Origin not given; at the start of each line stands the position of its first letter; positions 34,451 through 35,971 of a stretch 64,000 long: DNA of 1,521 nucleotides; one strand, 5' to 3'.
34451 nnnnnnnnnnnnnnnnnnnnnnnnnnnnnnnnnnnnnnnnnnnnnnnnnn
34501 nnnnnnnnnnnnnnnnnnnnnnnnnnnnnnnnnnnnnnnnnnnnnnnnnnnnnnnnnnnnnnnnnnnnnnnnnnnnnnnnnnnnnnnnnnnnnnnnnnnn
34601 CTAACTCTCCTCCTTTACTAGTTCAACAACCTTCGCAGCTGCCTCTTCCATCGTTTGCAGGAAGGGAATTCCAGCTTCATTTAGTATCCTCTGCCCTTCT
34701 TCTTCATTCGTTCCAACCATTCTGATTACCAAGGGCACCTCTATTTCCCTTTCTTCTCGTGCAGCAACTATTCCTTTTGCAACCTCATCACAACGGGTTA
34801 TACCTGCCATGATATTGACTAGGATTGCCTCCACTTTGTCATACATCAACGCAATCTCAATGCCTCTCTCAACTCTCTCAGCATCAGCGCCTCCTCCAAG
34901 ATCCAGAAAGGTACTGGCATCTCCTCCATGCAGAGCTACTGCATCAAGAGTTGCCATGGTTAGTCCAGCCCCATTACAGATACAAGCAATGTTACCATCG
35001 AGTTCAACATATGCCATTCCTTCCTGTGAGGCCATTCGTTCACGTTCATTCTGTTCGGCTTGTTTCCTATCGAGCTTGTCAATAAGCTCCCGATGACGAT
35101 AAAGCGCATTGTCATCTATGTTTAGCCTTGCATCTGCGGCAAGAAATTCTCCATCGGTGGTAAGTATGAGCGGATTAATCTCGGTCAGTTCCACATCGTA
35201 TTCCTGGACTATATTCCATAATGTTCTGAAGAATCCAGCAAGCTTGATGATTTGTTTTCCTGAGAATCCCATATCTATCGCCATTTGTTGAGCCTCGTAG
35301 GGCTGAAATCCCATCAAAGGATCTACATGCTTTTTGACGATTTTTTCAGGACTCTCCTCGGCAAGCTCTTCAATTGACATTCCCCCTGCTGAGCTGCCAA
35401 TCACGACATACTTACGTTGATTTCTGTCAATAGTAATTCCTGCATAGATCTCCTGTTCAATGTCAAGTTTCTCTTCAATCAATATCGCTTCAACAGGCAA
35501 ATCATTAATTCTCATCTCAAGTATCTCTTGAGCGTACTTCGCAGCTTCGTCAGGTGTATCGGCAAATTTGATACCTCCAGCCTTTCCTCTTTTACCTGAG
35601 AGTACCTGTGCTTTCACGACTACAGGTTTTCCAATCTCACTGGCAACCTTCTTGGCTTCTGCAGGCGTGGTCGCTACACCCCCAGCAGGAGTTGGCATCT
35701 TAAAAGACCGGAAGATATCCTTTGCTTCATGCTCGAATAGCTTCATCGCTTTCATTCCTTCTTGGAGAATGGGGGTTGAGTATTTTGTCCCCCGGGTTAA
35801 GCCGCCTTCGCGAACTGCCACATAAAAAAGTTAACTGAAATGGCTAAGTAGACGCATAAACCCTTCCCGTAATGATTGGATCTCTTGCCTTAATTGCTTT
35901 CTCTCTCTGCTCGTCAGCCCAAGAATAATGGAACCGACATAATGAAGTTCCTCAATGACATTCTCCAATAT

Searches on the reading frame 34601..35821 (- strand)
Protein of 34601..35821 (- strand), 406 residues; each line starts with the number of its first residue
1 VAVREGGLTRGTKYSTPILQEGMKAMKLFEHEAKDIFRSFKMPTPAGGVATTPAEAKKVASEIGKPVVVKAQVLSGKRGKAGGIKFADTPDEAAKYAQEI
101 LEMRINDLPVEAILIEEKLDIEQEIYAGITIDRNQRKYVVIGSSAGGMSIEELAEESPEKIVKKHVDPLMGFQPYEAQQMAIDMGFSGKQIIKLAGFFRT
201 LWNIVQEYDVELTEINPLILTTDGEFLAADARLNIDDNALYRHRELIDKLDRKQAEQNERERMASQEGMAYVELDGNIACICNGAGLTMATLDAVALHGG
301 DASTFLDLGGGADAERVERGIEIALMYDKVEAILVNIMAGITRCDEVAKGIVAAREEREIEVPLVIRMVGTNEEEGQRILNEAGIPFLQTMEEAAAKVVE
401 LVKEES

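Call 11: search_protein_families(library=pfam, proteins=[window:34601-35821:-], max_evalue=0.001)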
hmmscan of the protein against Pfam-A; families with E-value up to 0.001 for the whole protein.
window:34601-35821:- (406 aa): 6 families
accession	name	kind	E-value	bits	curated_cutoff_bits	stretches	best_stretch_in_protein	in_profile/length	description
PF08442.15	ATP-grasp_2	-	3.1e-62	210.2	29.5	1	27-219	1-201/202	ATP-grasp domain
PF00549.24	Ligase_CoA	-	5.5e-23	81.9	24.5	1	282-397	2-124/128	CoA-ligase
PF13549.11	ATP-grasp_5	-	2.3e-13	50.5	27.6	1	26-235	8-221/221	ATP-grasp domain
PF24948.1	Citrate_synth_N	-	2.4e-12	47.1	83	1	65-243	52-228/232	ATP-citrate synthase ATP-grasp domain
PF01071.24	GARS_A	-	9.5e-07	29.3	27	1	33-121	6-91/194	Phosphoribosylglycinamide synthetase, ATP-grasp (A) domain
PF02786.22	CPSase_L_D2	-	1.6e-05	24.9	19.8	1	32-135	4-105/211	Carbamoyl-phosphate synthase L chain, ATP binding domain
